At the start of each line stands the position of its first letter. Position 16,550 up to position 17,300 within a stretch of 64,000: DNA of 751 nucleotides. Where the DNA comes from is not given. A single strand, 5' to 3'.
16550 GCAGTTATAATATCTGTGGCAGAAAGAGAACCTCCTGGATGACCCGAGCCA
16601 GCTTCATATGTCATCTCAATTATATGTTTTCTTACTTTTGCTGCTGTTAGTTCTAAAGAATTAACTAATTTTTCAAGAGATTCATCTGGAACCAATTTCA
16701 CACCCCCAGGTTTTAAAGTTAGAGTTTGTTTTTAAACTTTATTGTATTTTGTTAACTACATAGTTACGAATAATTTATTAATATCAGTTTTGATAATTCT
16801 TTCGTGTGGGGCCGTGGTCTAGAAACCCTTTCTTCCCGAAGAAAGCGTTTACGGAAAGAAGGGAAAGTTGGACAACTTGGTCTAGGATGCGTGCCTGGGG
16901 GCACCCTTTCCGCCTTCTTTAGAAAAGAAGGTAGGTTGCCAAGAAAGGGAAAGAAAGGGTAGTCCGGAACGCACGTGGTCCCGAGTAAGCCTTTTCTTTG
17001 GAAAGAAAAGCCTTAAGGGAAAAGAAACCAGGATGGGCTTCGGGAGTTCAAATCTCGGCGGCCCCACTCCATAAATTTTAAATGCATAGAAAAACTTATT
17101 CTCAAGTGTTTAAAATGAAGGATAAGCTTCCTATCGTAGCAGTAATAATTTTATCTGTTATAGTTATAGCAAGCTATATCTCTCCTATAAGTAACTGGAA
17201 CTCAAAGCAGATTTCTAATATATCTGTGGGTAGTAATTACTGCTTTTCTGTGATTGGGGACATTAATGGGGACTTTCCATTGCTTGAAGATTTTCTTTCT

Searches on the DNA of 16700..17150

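Call 52: search_rna_families(source=window, start=16700, end=17150, threshold=evalue, max_evalue=10, show_alignments=4)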
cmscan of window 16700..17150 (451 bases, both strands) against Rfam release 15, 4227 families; matches with E-value up to 10: 10.
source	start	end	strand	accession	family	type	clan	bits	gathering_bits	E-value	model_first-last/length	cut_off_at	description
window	17071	17134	+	RF04335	Plastid-rpl20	Cis-reg;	-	19.6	53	2.6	1-80/80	no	Plastid-rpl20 3UTR RNA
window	16982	17150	+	RF03146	RAGATH-9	Gene; sRNA;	-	17.3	75.2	1.5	1-156/173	3'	RAGATH-9 RNA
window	17066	17144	-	RF01283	snoU30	Gene; snRNA; snoRNA; CD-box;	CL00052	16.2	45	3.6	1-86/86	no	Small nucleolar RNA U30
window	17014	17097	+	RF02031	tpke11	Gene; sRNA;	-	16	43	1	1-77/77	no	tpke11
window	16885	16976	-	RF00646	mir-204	Gene; miRNA;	-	15.9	48.4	0.36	1-89/89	no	mir-204 microRNA precursor family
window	16747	16844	+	RF01488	rli49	Gene; sRNA;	-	15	40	3.3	1-163/163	no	Listeria sRNA rli49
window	16979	17026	+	RF00736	mir-320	Gene; miRNA;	-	13.7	55.5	3.4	1-76/76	no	mir-320 microRNA precursor family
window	17090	17150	-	RF02672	SprX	Gene; sRNA;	-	11.6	80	6.1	53-151/151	5'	Small pathogenicity island RNA X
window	16832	16874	-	RF01716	PhotoRC-I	Cis-reg;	-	11.3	45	3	1-44/44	no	PhotoRC-I RNA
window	17044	17056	+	RF00023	tmRNA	Gene;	CL00001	6.1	47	2.3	349-361/374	no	transfer-messenger RNA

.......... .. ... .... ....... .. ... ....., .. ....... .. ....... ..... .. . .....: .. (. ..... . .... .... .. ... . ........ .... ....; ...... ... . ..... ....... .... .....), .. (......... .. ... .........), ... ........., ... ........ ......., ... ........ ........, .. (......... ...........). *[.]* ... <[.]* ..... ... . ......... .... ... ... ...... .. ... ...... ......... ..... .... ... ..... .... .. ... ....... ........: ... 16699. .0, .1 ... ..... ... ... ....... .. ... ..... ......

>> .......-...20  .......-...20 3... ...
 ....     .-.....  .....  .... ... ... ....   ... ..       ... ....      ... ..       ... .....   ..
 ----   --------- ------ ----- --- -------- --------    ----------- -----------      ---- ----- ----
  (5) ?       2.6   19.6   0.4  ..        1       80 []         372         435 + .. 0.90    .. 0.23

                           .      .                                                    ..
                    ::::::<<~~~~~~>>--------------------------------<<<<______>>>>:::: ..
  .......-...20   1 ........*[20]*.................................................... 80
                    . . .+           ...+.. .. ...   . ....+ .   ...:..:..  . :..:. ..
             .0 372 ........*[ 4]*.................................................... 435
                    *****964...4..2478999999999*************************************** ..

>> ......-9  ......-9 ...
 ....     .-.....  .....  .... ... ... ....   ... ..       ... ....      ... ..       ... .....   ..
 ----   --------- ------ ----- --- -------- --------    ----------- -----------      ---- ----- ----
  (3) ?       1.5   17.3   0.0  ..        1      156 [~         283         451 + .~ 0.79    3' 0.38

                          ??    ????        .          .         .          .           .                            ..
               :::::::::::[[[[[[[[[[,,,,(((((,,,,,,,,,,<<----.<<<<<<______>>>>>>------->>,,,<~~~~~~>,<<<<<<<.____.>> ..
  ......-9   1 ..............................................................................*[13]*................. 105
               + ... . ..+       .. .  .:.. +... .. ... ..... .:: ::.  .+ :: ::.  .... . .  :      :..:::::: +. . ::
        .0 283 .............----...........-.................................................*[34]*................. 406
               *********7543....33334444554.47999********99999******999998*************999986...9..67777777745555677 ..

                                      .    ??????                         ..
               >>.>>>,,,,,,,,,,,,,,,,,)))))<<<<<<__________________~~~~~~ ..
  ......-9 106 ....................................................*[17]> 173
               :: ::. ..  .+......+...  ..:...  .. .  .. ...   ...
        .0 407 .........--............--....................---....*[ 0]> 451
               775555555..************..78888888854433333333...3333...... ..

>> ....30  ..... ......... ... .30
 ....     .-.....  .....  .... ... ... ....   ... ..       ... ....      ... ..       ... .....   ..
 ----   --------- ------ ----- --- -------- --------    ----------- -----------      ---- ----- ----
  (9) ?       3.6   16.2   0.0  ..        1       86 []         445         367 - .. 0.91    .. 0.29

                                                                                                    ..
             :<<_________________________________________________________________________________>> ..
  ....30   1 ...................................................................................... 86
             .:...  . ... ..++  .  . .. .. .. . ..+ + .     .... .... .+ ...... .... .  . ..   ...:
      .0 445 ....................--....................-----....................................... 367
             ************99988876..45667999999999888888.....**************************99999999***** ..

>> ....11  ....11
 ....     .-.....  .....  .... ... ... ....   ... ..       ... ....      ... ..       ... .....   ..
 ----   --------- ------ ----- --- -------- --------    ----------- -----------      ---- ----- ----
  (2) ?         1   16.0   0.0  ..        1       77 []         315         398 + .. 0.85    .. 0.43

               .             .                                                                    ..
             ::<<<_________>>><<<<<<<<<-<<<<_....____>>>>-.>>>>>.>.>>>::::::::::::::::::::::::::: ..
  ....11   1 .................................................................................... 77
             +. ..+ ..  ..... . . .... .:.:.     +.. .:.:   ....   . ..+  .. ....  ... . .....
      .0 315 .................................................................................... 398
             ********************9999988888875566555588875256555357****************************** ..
